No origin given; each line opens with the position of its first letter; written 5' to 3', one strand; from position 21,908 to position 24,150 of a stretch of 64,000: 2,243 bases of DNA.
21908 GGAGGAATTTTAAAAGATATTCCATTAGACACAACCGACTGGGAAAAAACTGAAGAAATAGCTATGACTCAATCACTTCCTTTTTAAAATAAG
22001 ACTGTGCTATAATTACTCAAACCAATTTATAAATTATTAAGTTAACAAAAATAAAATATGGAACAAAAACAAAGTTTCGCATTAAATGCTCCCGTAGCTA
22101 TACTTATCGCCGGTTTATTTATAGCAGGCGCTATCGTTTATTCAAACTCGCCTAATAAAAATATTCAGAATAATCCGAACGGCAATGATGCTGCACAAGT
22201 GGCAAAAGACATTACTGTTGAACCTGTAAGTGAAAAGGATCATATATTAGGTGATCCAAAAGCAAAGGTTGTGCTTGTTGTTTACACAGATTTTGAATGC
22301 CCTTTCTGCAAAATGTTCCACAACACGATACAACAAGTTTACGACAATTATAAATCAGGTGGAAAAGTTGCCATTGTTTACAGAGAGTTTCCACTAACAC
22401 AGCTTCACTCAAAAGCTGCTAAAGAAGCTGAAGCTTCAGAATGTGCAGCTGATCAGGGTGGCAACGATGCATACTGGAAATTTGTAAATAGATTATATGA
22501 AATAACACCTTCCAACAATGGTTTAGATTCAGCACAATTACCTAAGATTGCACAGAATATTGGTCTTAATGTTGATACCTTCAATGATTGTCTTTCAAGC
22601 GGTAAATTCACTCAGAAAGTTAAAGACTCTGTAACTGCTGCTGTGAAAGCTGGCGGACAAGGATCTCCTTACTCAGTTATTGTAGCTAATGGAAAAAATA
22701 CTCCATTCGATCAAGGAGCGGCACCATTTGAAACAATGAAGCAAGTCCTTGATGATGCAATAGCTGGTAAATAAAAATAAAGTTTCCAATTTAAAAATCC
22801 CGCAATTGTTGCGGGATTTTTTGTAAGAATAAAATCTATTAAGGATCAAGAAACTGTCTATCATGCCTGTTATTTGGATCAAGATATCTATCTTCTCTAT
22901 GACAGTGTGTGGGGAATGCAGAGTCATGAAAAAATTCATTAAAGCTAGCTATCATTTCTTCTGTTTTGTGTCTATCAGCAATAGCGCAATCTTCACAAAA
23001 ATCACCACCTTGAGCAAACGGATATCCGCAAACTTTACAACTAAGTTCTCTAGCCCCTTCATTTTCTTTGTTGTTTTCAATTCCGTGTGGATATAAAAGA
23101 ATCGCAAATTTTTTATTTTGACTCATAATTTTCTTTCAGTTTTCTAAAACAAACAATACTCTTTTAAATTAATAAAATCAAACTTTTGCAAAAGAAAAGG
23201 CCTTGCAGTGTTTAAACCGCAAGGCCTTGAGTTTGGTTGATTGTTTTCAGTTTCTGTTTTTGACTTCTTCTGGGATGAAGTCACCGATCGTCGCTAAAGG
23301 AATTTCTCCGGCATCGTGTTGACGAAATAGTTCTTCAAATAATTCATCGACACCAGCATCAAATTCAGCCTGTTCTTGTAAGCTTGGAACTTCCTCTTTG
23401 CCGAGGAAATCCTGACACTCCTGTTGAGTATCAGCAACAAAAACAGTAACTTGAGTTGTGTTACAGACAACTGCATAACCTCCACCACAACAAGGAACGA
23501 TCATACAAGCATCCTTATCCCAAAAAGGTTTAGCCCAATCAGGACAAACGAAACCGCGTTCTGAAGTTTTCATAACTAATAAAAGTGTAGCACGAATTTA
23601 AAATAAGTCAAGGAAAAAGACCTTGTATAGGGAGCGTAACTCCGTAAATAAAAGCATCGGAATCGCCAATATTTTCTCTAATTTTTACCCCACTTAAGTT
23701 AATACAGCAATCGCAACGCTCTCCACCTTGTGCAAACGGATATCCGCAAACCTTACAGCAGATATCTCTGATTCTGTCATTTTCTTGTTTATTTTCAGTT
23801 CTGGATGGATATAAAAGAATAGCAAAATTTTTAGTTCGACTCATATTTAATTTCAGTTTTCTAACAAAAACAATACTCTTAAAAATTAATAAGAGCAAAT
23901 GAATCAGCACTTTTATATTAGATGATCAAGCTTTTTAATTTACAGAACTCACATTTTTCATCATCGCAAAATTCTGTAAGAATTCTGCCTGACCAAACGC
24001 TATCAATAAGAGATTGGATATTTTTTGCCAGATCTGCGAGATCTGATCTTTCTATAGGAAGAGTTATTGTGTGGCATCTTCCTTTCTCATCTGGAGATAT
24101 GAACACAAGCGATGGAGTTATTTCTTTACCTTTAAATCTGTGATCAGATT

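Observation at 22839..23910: Mini-operon of two paralogous CxxC..CxxC zinc-ribbon proteins with near-identical leaders flanking a Cys-rich acidic protein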

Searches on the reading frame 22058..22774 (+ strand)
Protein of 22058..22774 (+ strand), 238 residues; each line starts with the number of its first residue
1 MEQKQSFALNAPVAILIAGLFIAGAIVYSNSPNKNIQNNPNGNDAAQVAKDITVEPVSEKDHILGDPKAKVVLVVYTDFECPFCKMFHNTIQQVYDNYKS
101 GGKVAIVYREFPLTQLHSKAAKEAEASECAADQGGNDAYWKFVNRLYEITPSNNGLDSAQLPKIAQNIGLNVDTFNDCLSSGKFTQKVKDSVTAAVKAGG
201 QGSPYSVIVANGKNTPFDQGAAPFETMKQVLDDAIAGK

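Call 9: search_protein_families(library=ncbifam, proteins=[window:22058-22774:+], max_evalue=1)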
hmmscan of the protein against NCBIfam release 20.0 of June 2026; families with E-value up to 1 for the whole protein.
window:22058-22774:+ (238 aa): 5 families
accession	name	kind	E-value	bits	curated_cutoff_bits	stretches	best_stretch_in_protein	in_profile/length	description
NF041057.1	Rcas_1661_fam_Se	equivalog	7.9e-27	94.4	190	1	42-233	62-246/247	Rcas_1661 family thioredoxin-like (seleno)lipoprotein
NF008129.0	PRK10877.1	equivalog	1.8e-08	34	215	1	57-138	95-169/237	bifunctional protein-disulfide isomerase/oxidoreductase DsbC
NF052402.1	ThlOxiredEpsilon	equivalog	0.00024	20.8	370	1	50-99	108-157/236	bifunctional thiol oxidoreductase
NF008657.0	PRK11657.1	equivalog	0.0004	19.7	124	1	51-92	98-140/251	thiol:disulfide interchange protein DsbG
NF002854.0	PRK03147.1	subfamily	0.0014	18.5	170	1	20-106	15-98/176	thiol-disulfide oxidoreductase ResA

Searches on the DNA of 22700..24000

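Call 81: search_rna_families(source=window, start=22700, end=24000, threshold=evalue, max_evalue=1)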
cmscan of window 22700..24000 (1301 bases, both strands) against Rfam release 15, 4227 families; matches with E-value up to 1: 14.
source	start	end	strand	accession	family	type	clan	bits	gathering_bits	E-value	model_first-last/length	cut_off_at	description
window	22788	22855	-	RF02064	STnc370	Gene; sRNA;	-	26.4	54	0.64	1-71/71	no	Enterobacterial sRNA STnc370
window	22744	22824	+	RF00513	Trp_leader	Cis-reg; leader;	-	25.6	41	0.013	1-100/100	no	Tryptophan operon leader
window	22763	22875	+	RF01770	rimP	Cis-reg; leader;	-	25.4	47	0.15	1-102/102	no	Gammaprotebacteria rimP leader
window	23131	23233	+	RF02618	SSRC34_2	Gene; sRNA;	-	24.4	48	0.24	1-125/125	no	Streptococcus sRNA 34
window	22771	22825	+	RF00506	Thr_leader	Cis-reg; leader;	-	22.5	55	0.16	1-118/118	no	Threonine operon leader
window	22790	22869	-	RF00513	Trp_leader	Cis-reg; leader;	-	21.5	41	0.16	1-100/100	no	Tryptophan operon leader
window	23197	23257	-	RF01393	isrJ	Gene; sRNA;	-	21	37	0.39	1-75/75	no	isrJ Hfq binding RNA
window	22793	22821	-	RF00506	Thr_leader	Cis-reg; leader;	-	20.6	55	0.45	82-114/118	no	Threonine operon leader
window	22757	22820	+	RF01393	isrJ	Gene; sRNA;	-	20.4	37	0.53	1-75/75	no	isrJ Hfq binding RNA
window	23194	23267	-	RF00112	CyaR_RyeE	Gene; sRNA;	-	20.3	47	0.98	1-85/85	no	CyaR/Rye RNA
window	23188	23230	-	RF00489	ctRNA_p42d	Gene; antisense;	-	19.7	50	0.33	1-46/46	no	ctRNA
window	22782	22832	+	RF00885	MIR821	Gene; miRNA;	-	19.6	249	0.53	1-275/275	no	MIR821 microRNA precursor family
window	22793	22983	-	RF02590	Spy1186876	Gene; sRNA;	-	17.3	208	0.45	1-243/243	no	S. pyogenes small RNA 1186876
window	23159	23284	-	RF00023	tmRNA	Gene;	CL00001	13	47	0.0086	56-185/374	no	transfer-messenger RNA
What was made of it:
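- On Structured cis-regulatory leader RNA (riboswitch or r-protein leader): The permissive scan gives only sub-threshold hits that are on the wrong strand or centred on C's terminator (call 81).
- The permissive scan gives no significant leader match; its only hits there are sub-threshold and strand-mismatched or centred on C's terminator (call 81).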

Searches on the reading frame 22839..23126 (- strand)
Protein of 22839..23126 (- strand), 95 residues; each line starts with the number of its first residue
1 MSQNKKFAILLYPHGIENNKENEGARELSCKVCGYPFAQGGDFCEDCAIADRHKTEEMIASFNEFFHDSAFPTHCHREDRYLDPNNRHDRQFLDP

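Call 5: search_protein_families(library=pfam, proteins=[window:22839-23126:-], max_evalue=1)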
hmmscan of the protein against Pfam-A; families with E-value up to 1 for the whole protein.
window:22839-23126:- (95 aa): 3 families
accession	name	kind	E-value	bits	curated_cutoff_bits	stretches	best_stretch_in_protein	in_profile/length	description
PF13824.12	zf-Mss51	-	0.0052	17.4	27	0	23-37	10-24/55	Zinc-finger of mitochondrial splicing suppressor 51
PF18912.6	DZR_2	-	0.0055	16.9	27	1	27-48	36-56/56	Double zinc ribbon domain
PF11519.13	DUF3222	-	0.16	12.5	25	1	5-47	10-57/75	Protein of unknown function (DUF3222)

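Call 9: search_protein_families(library=ncbifam, proteins=[window:22839-23126:-], max_evalue=1)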
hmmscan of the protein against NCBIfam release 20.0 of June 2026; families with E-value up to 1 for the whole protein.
window:22839-23126:- (95 aa): 1 family
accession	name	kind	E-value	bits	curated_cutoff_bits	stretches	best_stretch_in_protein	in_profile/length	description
NF049953.1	ribbon_DG_selen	exception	0.092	12.7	130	1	21-49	141-169/172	zinc ribbon-containing (seleno)protein DG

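Call 26: find_homologous_proteins(query=A4, max_evalue=0.001)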
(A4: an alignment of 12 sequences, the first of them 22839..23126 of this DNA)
Query A4 (12 sequences) (95 aa, profile of the alignment): 7 proteins with E <= 0.001 among 178 candidates.
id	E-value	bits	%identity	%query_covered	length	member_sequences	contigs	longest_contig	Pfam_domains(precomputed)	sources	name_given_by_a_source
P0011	4.2e-32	128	34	95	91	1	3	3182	-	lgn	-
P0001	7.0e-31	124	100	100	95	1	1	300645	-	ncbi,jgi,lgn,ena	ncbi:MAG: hypothetical protein WCW87_01895 [Candidatus Paceibacterota bacterium]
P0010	9.4e-31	123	37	91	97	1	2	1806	-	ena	-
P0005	6.3e-30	121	33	100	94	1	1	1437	-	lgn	-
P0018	2.5e-27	112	37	100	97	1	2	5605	-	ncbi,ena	-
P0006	1.4e-26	110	27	93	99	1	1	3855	-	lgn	-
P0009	1.1e-19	88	45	54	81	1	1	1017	-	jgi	-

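Call 27: search_protein_families(library=pfam, alignment_id=A4, max_evalue=1)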
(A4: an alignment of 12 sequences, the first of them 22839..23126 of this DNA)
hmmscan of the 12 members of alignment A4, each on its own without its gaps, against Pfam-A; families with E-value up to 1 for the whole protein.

A. member 1, window:22839-23126:- (95 aa): 3 families
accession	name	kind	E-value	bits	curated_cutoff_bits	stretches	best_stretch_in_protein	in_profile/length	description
PF13824.12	zf-Mss51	-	0.0052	17.4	27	0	23-37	10-24/55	Zinc-finger of mitochondrial splicing suppressor 51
PF18912.6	DZR_2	-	0.0055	16.9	27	1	27-48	36-56/56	Double zinc ribbon domain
PF11519.13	DUF3222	-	0.16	12.5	25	1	5-47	10-57/75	Protein of unknown function (DUF3222)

B. families by the number of members that match (of 12 scanned): 18 families
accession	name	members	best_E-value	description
PF18912.6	DZR_2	10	0.0012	Double zinc ribbon domain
PF12773.13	DZR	4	0.043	Double zinc ribbon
PF06677.18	Auto_anti-p27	3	0.0078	Sjogren's syndrome/scleroderma autoantigen 1 (Autoantigen p27)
PF13248.11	Zn_ribbon_3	2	0.22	zinc-ribbon domain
PF09889.16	DUF2116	2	0.27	Probable treble clef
PF13824.12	zf-Mss51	1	0.0052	Zinc-finger of mitochondrial splicing suppressor 51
PF07191.17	Zn_ribbon_6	1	0.029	Double zinc ribbon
PF04032.22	Rpr2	1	0.044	RNAse P Rpr2/Rpp21/SNM1 subunit domain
PF08792.16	A2L_zn_ribbon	1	0.087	A2L zinc ribbon domain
PF19073.5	DUF5769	1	0.099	Family of unknown function (DUF5769)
PF01258.23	zf-dskA_traR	1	0.12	Prokaryotic dksA/traR C4-type zinc finger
PF11519.13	DUF3222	1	0.16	Protein of unknown function (DUF3222)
PF01907.25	Ribosomal_L37e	1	0.16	Ribosomal protein L37e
PF18268.6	Hit1_C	1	0.18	Hit1 C-terminal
PF06925.17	MGDG_synth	1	0.18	Monogalactosyldiacylglycerol (MGDG) synthase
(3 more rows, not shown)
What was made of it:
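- On DksA/TraR C4 zinc-finger regulators (PF01258): One of 12 members matches, at E=0.12 (call 27).
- Closest known: Generic C4 zinc ribbon / double zinc ribbon domains. Same: Ten of 12 family members give weak DZR_2 matches (call 27).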

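Call 28: search_protein_families(library=phrogs, alignment_id=A4, max_evalue=0.1)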
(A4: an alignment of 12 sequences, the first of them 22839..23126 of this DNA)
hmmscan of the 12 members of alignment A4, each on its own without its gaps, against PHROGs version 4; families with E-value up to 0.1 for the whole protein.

A. member 1, window:22839-23126:- (95 aa): 1 family
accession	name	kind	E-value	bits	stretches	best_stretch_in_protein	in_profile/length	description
phrog_6332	-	unknown function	0.053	14.5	1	24-57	4-36/60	-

B. families by the number of members that match (of 12 scanned): 10 families
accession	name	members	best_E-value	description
phrog_20467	-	3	0.0016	HNH endonuclease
phrog_6332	-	3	0.014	-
phrog_34590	-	1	0.013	-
phrog_11547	-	1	0.019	-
phrog_17087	-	1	0.033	-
phrog_22267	-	1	0.059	transcriptional regulator WhiB-like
phrog_14470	-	1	0.074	-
phrog_27856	-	1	0.078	-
phrog_28444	-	1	0.08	-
phrog_14544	-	1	0.087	-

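Call 29: find_encoding_contigs(protein=P0018, flank=10000)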
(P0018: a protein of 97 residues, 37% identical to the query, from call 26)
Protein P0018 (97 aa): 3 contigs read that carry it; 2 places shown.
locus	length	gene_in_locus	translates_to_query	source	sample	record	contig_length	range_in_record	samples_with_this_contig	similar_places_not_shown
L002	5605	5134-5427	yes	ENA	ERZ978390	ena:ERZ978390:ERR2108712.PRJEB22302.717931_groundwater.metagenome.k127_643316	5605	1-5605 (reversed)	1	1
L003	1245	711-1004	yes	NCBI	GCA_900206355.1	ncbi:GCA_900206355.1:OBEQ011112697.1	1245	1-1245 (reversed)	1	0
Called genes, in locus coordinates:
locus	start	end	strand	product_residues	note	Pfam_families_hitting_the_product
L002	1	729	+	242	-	?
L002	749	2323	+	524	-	PF00512:HisKA, PF02518:HATPase_c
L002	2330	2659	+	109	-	-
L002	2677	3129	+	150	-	PF00293:NUDIX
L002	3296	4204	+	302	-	PF13581:HATPase_c_2 (weak)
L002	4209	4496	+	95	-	PF14213:DUF4325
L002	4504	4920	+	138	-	PF00293:NUDIX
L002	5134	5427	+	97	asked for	-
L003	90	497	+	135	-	PF00293:NUDIX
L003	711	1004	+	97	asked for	-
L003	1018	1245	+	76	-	?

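Call 34: search_protein_families(library=padloc, proteins=[window:22839-23126:-], max_evalue=0.1)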
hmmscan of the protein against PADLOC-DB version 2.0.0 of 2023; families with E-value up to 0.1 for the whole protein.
window:22839-23126:- (95 aa): 0 families

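Call 36: search_solved_structures(query=A4, max_evalue=10, show_alignments=2)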
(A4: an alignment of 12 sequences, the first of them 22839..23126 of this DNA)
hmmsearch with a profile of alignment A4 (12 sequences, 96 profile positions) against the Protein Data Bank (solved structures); distinct sequences matched with E-value up to 10: 66 (the best 60 are shown).
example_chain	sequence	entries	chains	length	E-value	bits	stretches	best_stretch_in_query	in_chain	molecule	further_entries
1gl9_B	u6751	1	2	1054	0.012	18.8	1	31-75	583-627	REVERSE GYRASE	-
1gku_B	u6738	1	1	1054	0.013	18.7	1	31-75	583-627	REVERSE GYRASE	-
3ugd_A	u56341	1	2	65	0.081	16.2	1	27-68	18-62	Protein kinase C delta type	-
3uff_A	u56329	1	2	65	0.092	16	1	27-68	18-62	Protein kinase C delta type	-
6tb3_AF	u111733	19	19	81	0.12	15.7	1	27-54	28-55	60S ribosomal protein L37-A | Large ribosomal subunit protein eL37A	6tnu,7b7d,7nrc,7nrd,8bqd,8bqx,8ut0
8bn3_O7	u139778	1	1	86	0.12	15.6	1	27-55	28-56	Large ribosomal subunit protein eL37A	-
4u3m_O7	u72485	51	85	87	0.13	15.6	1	27-55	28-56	60S ribosomal protein L37-A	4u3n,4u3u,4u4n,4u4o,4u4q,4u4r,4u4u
7uqz_j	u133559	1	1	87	0.13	15.6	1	27-55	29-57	60S ribosomal protein L37-A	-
3uej_A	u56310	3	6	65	0.13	15.6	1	30-68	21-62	Protein kinase C delta type | Proteine kinase C delta type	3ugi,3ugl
3uey_A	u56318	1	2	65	0.13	15.5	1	30-68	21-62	Protein kinase C delta type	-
3j6x_77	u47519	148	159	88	0.13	15.5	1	27-55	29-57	60S ribosomal protein L37 | 60S ribosomal protein L37-A | 60S ribosomal protein rpL37 (L37e)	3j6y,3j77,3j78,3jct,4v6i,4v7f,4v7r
6t4q_Lj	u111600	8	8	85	0.13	15.5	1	27-54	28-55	60S ribosomal protein L37-A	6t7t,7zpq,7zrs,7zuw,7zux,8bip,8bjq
6woo_j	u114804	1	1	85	0.13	15.5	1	27-54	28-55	eL37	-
5ndg_O7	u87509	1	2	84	0.14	15.4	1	27-53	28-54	60S ribosomal protein L37-A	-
5it7_jj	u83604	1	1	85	0.17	15.2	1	26-44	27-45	Ribosomal protein L37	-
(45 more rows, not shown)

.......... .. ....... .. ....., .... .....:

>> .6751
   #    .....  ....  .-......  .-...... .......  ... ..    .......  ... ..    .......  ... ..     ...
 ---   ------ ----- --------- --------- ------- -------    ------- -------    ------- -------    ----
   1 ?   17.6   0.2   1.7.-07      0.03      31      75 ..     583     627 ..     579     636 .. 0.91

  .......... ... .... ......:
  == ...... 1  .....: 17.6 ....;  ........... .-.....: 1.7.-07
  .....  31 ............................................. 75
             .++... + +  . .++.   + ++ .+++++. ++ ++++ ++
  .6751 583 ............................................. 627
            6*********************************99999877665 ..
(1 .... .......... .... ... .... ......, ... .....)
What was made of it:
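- Weak eL37 and L37ae zinc-knuckle matches have E values of 0.1-0.3 (call 36).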

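Call 38: predict_structure(alignment_id=A4)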
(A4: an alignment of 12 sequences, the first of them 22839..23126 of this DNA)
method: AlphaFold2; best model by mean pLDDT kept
length: 95 residues; sequences in the alignment: 12
mean_pLDDT: 73.6   pTM: 0.49
mean pLDDT of the five models: 73.6, 69.7, 69.7, 68.4, 68.2
residues with pLDDT >= 90: 10; 70-90: 46; 50-70: 32; < 50: 7
segments of 3 or more residues with pLDDT < 50: 1-7
pLDDT, mean of each block of 10 residues (from residue 1): 46 69 70 61 76 90 89 87 75 72
secondary structure, 60 per line:
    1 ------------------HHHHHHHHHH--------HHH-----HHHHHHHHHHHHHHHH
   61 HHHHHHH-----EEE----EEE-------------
elements in order: H19-28 H45-67 E73-75 E80-82
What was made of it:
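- On DksA/TraR C4 zinc-finger regulators (PF01258): In the AF2 model the long helix follows the zinc ribbon rather than preceding it (call 38).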

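Call 43: fold_search(model_id=the predicted structure, library=pdb)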
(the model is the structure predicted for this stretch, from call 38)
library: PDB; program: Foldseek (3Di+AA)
matches with E <= 10: 1; with E <= 0.001: 0
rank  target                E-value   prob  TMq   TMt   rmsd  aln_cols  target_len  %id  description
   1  2k5c_MODEL_1_A        9.0e+00  0.01  0.13  0.14  16.0        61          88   15  NMR Structure for PF0385 (released 2008-08-26)

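Call 70: fold_search(model_id=the predicted structure, library=viral)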
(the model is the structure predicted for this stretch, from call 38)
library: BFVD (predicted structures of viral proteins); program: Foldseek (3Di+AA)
matches with E <= 10: 67; with E <= 0.001: 0
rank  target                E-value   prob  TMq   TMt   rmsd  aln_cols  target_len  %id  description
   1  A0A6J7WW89            9.3e-01  0.08  0.21  0.24  12.4        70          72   26  Uncharacterized protein [uncultured Caudovirales phage]
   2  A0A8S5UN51            2.2e+00  0.08  0.18  0.12   7.9        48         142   21  Uncharacterized protein [Siphoviridae sp. ctKGQ3]
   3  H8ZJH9                2.2e+00  0.02  0.17  0.16  12.7        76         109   16  (no name in the UniProt tables at hand)
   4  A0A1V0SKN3            2.5e+00  0.10  0.17  0.06   6.1        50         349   18  Csr/MutH/archaeal HJR family nuclease [Klosneuvirus KNV1]
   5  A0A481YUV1            2.5e+00  0.05  0.18  0.06  12.6        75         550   17  Restriction endonuclease [Marseillevirus LCMAC102]
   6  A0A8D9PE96            3.1e+00  0.10  0.26  0.29   8.1        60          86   13  Endonuclease Like Protein [Bacteriophage sp.]
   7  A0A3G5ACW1            3.4e+00  0.01  0.16  0.08  14.1        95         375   22  C2H2-type domain-containing protein [Hyperionvirus sp.]
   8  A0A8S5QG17            3.6e+00  0.08  0.24  0.07   5.4        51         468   20  Endonuclease-like protein [Myoviridae sp. ctn8H20]
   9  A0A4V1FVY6            3.9e+00  0.08  0.31  0.31  18.9        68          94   13  (no name in the UniProt tables at hand)
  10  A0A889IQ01            4.1e+00  0.07  0.32  0.13   5.2        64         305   16  (no name in the UniProt tables at hand)
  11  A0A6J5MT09            4.8e+00  0.06  0.17  0.18   4.2        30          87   37  Uncharacterized protein [uncultured Caudovirales phage]
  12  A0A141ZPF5            4.8e+00  0.04  0.26  0.11  13.8        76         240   20  (no name in the UniProt tables at hand)
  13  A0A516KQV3            4.8e+00  0.04  0.19  0.15   9.1        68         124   18  Tail assembly chaperone [Microbacterium phage McGalleon]
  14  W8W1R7                5.1e+00  0.08  0.17  0.08   6.8        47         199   21  Zinc-ribbon-containing protein [Invertebrate iridescent virus 30]
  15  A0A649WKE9            5.1e+00  0.05  0.16  0.18   3.5        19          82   32  (no name in the UniProt tables at hand)
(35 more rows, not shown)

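Call 73: search_dna_similar(query=window:22839-23126:-, collection=phages, mode=protein, max_evalue=1, max_rows=5)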
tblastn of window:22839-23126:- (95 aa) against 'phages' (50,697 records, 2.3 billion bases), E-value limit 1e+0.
No match.
